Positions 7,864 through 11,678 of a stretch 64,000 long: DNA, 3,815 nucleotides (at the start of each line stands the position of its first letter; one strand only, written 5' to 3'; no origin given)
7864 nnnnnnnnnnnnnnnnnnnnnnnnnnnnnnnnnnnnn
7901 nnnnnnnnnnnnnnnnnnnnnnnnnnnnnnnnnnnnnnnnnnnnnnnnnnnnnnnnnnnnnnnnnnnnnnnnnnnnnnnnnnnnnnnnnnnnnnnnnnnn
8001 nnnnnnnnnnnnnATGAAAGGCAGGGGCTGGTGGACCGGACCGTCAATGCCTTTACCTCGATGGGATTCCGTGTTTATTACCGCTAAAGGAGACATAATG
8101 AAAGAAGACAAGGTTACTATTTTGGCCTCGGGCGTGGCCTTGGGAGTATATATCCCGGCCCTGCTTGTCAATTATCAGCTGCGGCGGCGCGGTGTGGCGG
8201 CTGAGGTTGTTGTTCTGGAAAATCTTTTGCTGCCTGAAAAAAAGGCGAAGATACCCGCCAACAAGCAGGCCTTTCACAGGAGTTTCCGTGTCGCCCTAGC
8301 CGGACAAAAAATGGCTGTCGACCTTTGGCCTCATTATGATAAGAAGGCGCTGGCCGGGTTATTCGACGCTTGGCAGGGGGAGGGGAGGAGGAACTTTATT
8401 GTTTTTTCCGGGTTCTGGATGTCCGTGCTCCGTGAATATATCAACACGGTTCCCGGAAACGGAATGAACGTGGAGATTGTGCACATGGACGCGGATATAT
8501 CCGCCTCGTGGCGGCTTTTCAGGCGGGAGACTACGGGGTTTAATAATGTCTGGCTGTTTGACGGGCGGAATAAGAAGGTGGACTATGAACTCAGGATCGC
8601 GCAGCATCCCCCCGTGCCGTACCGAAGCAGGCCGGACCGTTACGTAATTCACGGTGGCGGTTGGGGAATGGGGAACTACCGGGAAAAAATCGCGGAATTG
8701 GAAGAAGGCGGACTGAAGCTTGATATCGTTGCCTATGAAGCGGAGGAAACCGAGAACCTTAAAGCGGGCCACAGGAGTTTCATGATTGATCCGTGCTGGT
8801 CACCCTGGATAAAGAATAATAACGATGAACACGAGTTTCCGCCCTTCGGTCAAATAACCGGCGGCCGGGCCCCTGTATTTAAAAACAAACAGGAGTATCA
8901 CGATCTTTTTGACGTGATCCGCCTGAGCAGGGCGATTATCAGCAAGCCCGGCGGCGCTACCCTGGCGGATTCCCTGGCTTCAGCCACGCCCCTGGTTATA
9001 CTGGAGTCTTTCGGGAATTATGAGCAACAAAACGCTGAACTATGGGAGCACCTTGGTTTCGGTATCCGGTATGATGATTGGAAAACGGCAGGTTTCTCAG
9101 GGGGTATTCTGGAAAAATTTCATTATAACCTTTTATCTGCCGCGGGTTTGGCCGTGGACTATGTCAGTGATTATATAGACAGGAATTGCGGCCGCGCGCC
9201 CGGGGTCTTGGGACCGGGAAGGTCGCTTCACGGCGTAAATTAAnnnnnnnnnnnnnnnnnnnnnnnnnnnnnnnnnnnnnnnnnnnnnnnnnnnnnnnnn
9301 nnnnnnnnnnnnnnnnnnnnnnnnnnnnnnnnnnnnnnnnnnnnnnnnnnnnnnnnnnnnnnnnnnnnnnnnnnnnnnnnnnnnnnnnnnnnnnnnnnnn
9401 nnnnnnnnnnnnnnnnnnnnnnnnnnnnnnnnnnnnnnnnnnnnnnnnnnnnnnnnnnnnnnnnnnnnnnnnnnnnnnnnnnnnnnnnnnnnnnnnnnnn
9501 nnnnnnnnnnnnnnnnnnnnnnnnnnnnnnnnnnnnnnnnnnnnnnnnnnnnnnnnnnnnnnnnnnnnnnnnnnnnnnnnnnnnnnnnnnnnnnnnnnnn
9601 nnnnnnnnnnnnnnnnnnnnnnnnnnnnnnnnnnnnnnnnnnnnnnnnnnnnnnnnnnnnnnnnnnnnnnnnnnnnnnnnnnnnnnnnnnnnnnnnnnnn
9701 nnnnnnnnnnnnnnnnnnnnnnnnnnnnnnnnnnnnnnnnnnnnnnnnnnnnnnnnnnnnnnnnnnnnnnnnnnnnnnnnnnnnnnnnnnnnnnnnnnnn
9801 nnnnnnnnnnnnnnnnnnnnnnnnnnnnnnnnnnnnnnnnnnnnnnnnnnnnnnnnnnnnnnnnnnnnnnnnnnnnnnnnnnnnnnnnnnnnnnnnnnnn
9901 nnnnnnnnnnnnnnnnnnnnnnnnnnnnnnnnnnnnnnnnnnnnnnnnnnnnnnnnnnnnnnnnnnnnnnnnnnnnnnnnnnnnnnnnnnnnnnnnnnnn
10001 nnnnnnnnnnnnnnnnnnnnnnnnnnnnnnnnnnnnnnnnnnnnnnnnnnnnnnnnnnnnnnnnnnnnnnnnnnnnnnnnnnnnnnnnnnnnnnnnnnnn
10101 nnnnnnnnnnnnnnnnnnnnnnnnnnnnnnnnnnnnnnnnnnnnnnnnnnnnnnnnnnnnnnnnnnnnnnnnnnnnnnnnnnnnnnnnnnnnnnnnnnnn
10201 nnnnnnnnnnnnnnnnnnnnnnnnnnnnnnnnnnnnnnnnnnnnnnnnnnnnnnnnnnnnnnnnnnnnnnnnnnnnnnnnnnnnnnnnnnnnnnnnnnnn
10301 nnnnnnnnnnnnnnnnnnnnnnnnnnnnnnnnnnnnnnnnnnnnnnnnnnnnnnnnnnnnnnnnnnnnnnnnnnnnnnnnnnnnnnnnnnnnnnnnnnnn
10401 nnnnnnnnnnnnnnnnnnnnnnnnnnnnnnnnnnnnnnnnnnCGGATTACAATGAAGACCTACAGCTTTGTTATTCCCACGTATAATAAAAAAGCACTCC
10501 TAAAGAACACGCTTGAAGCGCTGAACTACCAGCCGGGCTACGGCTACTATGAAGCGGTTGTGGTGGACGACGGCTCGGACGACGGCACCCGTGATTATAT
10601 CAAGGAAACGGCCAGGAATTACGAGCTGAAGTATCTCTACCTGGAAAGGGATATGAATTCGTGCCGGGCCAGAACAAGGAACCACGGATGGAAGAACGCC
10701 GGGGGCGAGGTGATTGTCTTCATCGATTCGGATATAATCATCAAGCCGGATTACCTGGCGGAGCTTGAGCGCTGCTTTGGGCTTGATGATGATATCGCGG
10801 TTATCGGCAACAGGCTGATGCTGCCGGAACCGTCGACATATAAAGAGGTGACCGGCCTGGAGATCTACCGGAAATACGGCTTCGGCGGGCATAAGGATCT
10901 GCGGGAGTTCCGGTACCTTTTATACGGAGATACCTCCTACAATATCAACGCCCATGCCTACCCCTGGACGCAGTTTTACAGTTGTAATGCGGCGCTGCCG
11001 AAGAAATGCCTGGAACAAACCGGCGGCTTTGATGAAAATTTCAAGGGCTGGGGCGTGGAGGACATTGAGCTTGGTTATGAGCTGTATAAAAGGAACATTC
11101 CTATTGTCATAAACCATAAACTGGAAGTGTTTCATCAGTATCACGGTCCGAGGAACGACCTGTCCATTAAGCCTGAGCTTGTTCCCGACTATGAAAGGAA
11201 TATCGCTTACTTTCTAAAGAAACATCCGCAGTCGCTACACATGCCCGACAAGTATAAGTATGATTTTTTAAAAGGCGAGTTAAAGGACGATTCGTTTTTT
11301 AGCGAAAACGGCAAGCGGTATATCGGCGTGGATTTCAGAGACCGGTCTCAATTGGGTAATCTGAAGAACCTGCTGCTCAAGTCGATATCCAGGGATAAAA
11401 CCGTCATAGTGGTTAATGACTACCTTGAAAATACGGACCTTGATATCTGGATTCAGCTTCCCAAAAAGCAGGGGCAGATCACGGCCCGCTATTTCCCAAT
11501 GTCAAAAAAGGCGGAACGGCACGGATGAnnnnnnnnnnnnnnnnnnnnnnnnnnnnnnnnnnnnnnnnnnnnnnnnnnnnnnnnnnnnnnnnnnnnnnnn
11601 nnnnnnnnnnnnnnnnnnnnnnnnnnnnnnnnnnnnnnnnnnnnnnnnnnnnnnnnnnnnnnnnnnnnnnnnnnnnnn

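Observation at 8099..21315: Sugar-handling set inside the radical SAM operon: GT28-like, two GT2 paralogs with a shared novel tail, and a DegT aminotransferase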

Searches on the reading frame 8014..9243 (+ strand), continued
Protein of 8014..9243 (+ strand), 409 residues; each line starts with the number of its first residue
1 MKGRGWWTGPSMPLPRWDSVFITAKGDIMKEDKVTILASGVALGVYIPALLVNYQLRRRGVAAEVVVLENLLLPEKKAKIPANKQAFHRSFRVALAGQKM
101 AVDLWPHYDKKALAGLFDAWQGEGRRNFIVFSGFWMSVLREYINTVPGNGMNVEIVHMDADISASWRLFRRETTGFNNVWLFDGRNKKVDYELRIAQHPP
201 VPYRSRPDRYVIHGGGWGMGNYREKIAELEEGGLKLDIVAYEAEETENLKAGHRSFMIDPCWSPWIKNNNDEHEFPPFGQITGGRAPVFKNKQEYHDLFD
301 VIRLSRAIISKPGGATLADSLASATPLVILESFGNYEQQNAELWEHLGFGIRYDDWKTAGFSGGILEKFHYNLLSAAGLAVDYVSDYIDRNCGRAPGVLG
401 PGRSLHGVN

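Call 69: search_solved_structures(query=L042:16385-17797:+, max_evalue=0.01)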
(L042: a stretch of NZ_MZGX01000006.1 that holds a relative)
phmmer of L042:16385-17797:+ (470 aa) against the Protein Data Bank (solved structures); distinct sequences matched with E-value up to 0.01: 8.
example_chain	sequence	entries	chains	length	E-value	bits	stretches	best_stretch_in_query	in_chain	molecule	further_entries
3wvq_A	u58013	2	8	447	6.3e-05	25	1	309-373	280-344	PGM1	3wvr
1ulz_A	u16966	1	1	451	6.5e-05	25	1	160-369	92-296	pyruvate carboxylase n-terminal domain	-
4dlk_A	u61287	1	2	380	0.0022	19.9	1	174-346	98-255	Phosphoribosylaminoimidazole carboxylase, ATPase subunit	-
3v4s_A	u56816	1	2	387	0.0023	19.9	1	174-346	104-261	Phosphoribosylaminoimidazole carboxylase, ATPase subunit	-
3q2o_A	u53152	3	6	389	0.0024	19.9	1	174-346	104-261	Phosphoribosylaminoimidazole carboxylase, ATPase subunit | N5-carboxyaminoimidazole ribonucleotide synthetase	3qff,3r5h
3df7_A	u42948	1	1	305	0.0029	19.6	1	278-368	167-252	Putative ATP-grasp superfamily protein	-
8f41_I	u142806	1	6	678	0.0095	17.9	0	163-364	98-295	3-methylcrotonyl-CoA carboxylase, alpha-subunit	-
8f3d_H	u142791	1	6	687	0.0097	17.8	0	163-364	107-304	3-methylcrotonyl-CoA carboxylase alpha-subunit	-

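Call 78: search_solved_structures(query=A1, max_evalue=1, show_alignments=2)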
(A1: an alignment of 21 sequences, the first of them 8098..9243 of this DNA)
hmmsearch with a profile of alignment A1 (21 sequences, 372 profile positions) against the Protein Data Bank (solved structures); distinct sequences matched with E-value up to 1: 4.
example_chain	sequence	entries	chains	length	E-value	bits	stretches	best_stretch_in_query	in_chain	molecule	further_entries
9wde_A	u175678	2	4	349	4.6e-05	25.5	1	272-353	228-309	Processive diacylglycerol beta-glucosyltransferase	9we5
4amb_A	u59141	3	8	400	0.3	13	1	274-324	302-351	SNOGD | GLYCOSYL TRANSFERASE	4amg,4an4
6pnt_A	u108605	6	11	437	0.74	11.7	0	280-356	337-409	UDP-glycosyltransferase 202A2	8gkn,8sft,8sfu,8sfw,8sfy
8pvs_A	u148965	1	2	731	0.88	11.4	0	164-192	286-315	Alpha-1,3-galactosidase B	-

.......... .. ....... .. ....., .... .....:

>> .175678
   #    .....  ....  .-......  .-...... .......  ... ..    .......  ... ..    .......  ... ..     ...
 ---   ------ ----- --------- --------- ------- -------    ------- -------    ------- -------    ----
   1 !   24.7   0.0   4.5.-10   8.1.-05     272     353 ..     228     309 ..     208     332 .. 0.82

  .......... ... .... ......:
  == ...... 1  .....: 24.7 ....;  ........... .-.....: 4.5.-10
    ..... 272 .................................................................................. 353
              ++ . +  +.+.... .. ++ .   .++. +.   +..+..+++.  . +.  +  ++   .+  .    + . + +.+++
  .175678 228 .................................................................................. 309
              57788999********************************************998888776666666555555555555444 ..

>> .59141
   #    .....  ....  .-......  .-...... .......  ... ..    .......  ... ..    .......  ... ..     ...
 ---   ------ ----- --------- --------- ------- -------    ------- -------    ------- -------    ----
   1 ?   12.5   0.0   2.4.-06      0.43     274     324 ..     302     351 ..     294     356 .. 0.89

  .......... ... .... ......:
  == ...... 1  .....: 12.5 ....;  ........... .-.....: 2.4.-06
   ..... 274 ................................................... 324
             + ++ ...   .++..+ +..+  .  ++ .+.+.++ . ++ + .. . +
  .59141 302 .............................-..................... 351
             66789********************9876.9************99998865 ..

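Call 83: search_protein_families(library=pfam, alignment_id=A1, max_evalue=10)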
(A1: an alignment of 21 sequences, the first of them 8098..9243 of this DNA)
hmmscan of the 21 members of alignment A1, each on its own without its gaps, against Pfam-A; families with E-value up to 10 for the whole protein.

A. member 1, window:8098-9243:+ (381 aa): 0 families

B. families by the number of members that match (of 21 scanned): 7 families
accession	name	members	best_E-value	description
PF04101.22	Glyco_tran_28_C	5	0.012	Glycosyltransferase family 28 C-terminal domain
PF04496.17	Herpes_UL35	1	0.035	Herpesvirus UL35 family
PF21539.2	Med15_C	1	0.04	ARC105/Med15 mediator subunit C-terminal domain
PF22128.2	Alp7A_like_C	1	0.067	Alp7A C-terminal domain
PF06270.16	DUF1030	1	0.09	Protein of unknown function (DUF1030)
PF19837.4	DUF6316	1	0.12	Domain of unknown function (DUF6316)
PF14740.11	DUF4471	1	0.22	Domain of unknown function (DUF4471)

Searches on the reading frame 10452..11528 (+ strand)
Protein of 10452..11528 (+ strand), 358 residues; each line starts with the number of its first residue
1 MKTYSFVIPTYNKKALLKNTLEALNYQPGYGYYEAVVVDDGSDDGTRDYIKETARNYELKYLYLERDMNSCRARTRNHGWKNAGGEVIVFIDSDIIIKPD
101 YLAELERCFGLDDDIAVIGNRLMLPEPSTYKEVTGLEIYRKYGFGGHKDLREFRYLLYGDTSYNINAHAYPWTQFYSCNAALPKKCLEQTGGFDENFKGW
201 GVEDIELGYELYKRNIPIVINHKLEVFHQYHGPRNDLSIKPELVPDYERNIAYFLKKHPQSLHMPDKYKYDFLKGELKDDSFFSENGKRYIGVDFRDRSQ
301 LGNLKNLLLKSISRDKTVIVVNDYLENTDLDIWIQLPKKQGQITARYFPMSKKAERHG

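Call 3: search_protein_families(library=pfam, proteins=[window:10452-11528:+], max_evalue=0.01)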
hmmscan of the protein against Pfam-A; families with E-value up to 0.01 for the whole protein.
window:10452-11528:+ (358 aa): 5 families
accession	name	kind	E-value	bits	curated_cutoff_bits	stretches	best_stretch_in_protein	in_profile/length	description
PF00535.33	Glycos_transf_2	-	1.2e-25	90.8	23.3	1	5-123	1-117/168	Glycosyl transferase family 2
PF13641.12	Glyco_tranf_2_3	-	1.2e-18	68.4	27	1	4-236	3-218/230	Glycosyltransferase like family 2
PF10111.15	Glyco_tranf_2_2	-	1.3e-15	58.1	27.3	1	5-214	1-202/276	Glycosyltransferase like family 2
PF02709.20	Glyco_transf_7C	-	3.2e-08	33.5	23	1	169-217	13-61/78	N-terminal domain of galactosyltransferase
PF13506.12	Glyco_transf_21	-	0.009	15.9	21.7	0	77-106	23-52/174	Glycosyl transferase family 21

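Call 7: search_protein_families(library=ncbifam, proteins=[window:10452-11528:+], max_evalue=0.01)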
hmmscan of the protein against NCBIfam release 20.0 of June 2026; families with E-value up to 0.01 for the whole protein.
window:10452-11528:+ (358 aa): 24 families
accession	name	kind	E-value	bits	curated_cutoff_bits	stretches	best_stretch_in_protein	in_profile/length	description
NF041875.1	EPS_EpsD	equivalog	2.6e-32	112.5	370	1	5-229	2-207/325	exopolysaccharide biosynthesis glycosyltransferase EpsD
TIGR03965.1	mycofact_glyco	equivalog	3.6e-18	65.7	280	1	4-125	76-194/467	mycofactocin biosynthesis glycosyltransferase MftF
NF038299.1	EPS_HpsN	equivalog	1.4e-14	53.8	425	1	4-123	3-120/317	hormogonium polysaccharide biosynthesis glycosyltransferase HpsN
TIGR04283.1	glyco_like_mftF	equivalog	2.8e-13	50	182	1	5-111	2-99/221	TIGR04283 family arsenosugar biosynthesis glycosyltransferase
TIGR03937.1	PgaC_IcaA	equivalog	3e-13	49.5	422.3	1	3-115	46-156/407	poly-beta-1,6-N-acetyl-D-glucosamine synthase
NF047683.1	TeichurnBiosyTuaG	equivalog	2.3e-12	47.1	400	1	4-103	8-105/252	teichuronic acid biosynthesis protein TuaG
NF038302.1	EPS_HpsE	equivalog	3.4e-12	46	300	1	5-107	4-109/307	hormogonium polysaccharide biosynthesis glycosyltransferase HpsE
NF007482.0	PRK10073.1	equivalog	1.9e-11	43.5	423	1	3-105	7-106/334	glycosyltransferase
NF050050.1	ProtGlycPglI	equivalog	2.2e-10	40.4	500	1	3-105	3-104/306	GalNAc(5)-diNAcBac-PP-undecaprenol beta-1,3-glucosyltransferase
NF050819.1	PolSacchBiosHfsG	equivalog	3.1e-10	39.7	500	2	5-102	15-110/302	polysaccharide biosynthesis protein HfsG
NF041394.1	GtaseAglG_Halo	equivalog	3.9e-09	36.2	440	1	5-120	4-118/304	glucosyl-dolichyl phosphate glucuronosyltransferase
TIGR04009.1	wcaE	equivalog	1.1e-07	31.4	369.2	1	23-122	25-120/248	colanic acid biosynthesis glycosyltransferase WcaE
NF047588.1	GlcsyltransPgfSStrep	equivalog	1.5e-07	31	500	1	5-105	4-106/308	glycosyltransferase PgfS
TIGR04242.1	nodulat_NodC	equivalog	3.7e-07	29.5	550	1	6-106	52-153/395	chitooligosaccharide synthase NodC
TIGR03111.1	glyc2_xrt_Gpos1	hypoth_equivalog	6.3e-07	28.5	363.95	1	6-120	53-167/439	TIGR03111 family XrtG-associated glycosyltransferase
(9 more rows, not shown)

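Call 11: search_solved_structures(query=window:10452-11528:+, max_evalue=0.001)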
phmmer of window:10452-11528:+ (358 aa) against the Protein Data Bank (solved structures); distinct sequences matched with E-value up to 0.001: 14.
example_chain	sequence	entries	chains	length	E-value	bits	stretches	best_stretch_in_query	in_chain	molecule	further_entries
2z87_A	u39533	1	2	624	4e-20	75.4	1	5-229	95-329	Chondroitin synthase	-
2z86_A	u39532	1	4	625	4e-20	75.4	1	5-229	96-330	Chondroitin synthase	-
5mlz_A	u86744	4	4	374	1.4e-08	37.4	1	5-121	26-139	Dolichol monophosphate mannose synthase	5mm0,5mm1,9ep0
5hea_A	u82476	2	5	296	3.7e-08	36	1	4-110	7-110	Putative glycosyltransferase (GalT1)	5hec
5tze_C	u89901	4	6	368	9.3e-08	34.7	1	4-104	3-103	Glycosyl transferase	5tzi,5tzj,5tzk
5tz8_A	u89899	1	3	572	1.6e-07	33.9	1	4-104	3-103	Glycosyl transferase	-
6yv7_B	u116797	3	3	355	4.8e-06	29.1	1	5-97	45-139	Glycosyl transferase, family 2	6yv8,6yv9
6yv7_A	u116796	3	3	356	4.9e-06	29.1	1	5-97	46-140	Glycosyl transferase, family 2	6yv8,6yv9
6p61_A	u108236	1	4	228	6.8e-05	25.3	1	3-112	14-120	Glycosyltransferase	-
6h1j_A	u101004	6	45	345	7.2e-05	25.2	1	1-107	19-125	Probable ss-1,3-N-acetylglucosaminyltransferase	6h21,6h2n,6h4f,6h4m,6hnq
3l7m_A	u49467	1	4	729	0.00026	23.4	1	5-97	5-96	Teichoic acid biosynthesis protein F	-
3l7i_A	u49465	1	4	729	0.00026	23.4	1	5-97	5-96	Teichoic acid biosynthesis protein F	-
3l7j_A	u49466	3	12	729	0.00026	23.3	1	5-97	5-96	Teichoic acid biosynthesis protein F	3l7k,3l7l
9jma_A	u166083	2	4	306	0.0009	21.6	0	5-103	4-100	GalNAc(5)-diNAcBac-PP-undecaprenol beta-1,3-glucosyltransferase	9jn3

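Call 14: find_encoding_contigs(protein=window:10452-11528:+, flank=10000, max_places=6)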
Protein window:10452-11528:+ (358 aa): 1 contig read that carries it; 1 place shown.
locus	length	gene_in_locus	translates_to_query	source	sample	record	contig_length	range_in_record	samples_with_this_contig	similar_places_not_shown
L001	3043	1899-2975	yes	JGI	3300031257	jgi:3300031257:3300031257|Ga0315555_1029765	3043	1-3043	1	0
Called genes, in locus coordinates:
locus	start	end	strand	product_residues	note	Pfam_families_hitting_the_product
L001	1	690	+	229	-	?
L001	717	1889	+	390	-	PF04055:Radical_SAM, PF13186:SPASM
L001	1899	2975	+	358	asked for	PF00535:Glycos_transf_2, PF10111:Glyco_tranf_2_2, PF13641:Glyco_tranf_2_3, PF02709:Glyco_transf_7C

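Call 43: list_cluster_members(proteins=[P0001, window:10452-11528:+, window:20233-21315:+])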
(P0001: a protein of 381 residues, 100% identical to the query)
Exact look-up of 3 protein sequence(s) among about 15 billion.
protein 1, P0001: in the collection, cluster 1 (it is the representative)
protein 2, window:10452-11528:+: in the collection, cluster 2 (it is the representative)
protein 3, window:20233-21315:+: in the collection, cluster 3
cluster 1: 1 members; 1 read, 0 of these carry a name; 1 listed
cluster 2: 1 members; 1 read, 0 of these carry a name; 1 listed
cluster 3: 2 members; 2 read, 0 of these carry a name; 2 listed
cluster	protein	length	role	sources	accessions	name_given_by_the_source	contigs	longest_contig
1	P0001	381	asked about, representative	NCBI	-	-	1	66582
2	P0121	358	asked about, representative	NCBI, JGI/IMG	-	-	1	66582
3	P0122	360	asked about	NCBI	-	-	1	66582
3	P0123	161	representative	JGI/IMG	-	-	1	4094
